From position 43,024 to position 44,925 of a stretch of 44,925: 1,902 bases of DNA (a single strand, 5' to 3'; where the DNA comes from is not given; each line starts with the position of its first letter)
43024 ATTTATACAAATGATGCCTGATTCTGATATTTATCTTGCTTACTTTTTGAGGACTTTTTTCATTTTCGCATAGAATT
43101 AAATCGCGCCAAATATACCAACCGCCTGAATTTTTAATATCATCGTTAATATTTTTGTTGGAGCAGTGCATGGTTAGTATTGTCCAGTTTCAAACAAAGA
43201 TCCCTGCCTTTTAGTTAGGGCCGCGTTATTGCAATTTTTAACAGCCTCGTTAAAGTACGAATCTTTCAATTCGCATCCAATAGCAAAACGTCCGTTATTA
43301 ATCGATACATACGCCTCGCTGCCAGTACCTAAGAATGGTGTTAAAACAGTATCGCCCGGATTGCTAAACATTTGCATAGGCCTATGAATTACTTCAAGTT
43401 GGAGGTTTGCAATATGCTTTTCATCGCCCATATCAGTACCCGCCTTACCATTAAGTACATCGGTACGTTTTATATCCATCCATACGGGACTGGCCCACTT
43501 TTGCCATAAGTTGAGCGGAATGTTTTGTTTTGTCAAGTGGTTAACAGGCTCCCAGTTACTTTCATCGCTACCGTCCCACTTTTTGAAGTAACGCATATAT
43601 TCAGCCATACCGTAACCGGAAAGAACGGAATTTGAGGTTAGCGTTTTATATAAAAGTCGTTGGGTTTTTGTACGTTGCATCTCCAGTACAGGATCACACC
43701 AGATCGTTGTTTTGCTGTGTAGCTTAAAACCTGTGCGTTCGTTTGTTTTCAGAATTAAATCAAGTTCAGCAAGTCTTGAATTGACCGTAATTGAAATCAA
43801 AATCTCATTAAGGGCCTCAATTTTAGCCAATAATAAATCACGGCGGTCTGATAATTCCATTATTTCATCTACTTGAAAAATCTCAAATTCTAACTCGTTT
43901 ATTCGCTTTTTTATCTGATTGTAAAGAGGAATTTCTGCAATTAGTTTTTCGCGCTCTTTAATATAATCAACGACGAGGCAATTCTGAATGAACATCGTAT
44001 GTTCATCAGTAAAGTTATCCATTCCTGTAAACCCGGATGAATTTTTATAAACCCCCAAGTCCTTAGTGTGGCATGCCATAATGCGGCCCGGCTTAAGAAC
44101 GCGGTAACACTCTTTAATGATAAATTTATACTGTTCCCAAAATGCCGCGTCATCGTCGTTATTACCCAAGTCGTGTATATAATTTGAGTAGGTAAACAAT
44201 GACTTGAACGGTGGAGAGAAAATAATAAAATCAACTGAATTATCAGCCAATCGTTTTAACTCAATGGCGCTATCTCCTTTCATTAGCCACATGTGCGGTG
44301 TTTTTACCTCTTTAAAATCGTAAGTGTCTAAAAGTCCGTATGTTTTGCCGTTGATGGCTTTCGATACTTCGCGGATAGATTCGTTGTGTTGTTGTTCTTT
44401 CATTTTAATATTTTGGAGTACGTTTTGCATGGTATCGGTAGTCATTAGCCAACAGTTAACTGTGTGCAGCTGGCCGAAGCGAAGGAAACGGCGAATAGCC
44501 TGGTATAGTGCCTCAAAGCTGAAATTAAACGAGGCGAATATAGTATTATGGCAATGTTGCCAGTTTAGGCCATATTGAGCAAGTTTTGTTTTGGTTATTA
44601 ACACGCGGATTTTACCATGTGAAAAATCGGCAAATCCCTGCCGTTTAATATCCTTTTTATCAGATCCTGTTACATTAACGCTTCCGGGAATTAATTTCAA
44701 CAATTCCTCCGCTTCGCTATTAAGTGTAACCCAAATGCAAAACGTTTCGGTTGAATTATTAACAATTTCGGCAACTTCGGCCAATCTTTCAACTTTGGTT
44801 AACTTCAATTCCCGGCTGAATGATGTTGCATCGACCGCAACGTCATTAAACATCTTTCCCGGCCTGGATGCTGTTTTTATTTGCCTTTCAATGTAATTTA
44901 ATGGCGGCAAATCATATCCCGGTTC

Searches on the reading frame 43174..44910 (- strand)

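Call 79: search_protein_families(library=pfam, proteins=[window:43174-44910:-], max_evalue=0.01)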
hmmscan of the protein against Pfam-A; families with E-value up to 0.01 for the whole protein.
window:43174-44910:- (578 aa): 2 families
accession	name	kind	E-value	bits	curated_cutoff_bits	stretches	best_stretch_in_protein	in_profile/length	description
PF01555.25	N6_N4_Mtase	-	3.3e-17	63.6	26.7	1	226-557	1-220/221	DNA methylase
PF00271.37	Helicase_C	-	6.2e-07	30.1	23.5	1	45-146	8-110/110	Helicase conserved C-terminal domain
